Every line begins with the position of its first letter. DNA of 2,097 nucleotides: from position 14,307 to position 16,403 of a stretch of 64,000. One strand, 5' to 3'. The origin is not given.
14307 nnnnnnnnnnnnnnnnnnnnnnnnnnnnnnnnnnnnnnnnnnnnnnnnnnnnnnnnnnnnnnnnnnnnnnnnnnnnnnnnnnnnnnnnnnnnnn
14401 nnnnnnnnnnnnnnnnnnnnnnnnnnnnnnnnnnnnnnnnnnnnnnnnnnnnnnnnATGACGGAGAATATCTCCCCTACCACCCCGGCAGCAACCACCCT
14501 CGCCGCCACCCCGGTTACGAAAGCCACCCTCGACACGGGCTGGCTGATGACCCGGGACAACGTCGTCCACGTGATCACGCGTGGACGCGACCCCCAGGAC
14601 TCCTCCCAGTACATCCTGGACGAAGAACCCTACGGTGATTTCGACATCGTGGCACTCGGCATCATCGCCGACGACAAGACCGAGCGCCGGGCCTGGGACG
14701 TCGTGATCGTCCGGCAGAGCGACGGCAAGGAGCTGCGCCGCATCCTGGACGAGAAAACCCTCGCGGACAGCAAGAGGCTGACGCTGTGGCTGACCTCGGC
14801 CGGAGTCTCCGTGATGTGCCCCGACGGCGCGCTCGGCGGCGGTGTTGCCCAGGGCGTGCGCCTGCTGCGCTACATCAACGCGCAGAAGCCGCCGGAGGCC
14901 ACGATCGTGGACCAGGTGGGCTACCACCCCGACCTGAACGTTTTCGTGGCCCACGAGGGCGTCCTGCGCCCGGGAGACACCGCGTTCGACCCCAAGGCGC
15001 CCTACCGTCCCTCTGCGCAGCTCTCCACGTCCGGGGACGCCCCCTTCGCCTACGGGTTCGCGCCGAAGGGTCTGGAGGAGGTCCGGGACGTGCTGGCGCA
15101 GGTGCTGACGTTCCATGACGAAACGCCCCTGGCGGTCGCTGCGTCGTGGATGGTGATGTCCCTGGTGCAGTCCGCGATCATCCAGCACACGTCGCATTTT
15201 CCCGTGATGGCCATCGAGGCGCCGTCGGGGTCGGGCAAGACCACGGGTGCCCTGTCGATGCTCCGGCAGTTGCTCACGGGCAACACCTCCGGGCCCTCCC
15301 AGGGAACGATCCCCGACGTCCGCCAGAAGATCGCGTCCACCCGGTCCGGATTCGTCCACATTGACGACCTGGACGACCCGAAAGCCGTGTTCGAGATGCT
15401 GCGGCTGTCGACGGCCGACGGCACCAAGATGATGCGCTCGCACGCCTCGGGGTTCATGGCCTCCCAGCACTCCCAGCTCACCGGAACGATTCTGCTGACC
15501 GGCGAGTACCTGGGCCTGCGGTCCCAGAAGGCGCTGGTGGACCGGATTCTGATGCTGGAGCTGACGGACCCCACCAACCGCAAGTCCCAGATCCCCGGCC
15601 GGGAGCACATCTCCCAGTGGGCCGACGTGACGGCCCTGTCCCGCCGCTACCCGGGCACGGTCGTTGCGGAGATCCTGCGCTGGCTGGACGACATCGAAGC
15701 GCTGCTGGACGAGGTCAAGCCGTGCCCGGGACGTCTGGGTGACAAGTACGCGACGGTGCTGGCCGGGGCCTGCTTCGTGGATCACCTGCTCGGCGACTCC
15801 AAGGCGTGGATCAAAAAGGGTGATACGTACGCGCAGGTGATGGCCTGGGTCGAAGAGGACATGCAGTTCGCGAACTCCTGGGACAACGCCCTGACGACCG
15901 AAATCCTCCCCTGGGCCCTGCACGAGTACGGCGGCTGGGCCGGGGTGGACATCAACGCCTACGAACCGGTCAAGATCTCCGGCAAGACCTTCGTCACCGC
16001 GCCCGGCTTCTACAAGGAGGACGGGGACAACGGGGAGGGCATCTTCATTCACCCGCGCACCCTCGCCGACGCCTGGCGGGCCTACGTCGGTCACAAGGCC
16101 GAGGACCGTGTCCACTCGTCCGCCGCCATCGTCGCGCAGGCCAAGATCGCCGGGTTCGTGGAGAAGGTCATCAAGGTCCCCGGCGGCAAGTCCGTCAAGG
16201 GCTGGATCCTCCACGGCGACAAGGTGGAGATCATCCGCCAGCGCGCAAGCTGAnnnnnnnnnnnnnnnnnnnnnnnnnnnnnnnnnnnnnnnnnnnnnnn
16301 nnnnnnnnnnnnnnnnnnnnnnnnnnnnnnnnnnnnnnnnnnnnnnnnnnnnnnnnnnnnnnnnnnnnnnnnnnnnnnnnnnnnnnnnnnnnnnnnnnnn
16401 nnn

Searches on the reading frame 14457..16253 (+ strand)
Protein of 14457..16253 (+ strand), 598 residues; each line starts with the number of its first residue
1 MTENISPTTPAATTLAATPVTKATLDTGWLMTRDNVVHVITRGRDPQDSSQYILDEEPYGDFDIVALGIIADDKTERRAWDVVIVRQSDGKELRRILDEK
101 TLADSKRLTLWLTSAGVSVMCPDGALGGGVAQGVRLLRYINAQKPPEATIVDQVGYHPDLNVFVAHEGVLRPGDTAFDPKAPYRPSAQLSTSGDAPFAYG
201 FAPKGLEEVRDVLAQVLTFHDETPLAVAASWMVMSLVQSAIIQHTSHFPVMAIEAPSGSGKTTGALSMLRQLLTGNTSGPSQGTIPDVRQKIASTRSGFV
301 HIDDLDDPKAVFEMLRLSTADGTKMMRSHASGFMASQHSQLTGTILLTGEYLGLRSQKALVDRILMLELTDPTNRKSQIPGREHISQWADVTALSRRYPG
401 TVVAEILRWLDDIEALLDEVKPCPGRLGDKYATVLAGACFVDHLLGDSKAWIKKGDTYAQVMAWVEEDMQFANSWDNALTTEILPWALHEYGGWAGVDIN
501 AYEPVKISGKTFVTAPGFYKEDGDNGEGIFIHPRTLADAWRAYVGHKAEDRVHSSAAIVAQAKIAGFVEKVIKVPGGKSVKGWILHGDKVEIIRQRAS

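Call 12: search_protein_families(library=phrogs, proteins=[window:14457-16253:+], max_evalue=0.00001)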
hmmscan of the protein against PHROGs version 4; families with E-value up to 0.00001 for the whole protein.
window:14457-16253:+ (598 aa): 1 family
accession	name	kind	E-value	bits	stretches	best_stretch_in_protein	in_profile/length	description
phrog_5177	-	DNA, RNA and nucleotide metabolism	2.2e-92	311.4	1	26-588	302-864/876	DNA polymerase/primase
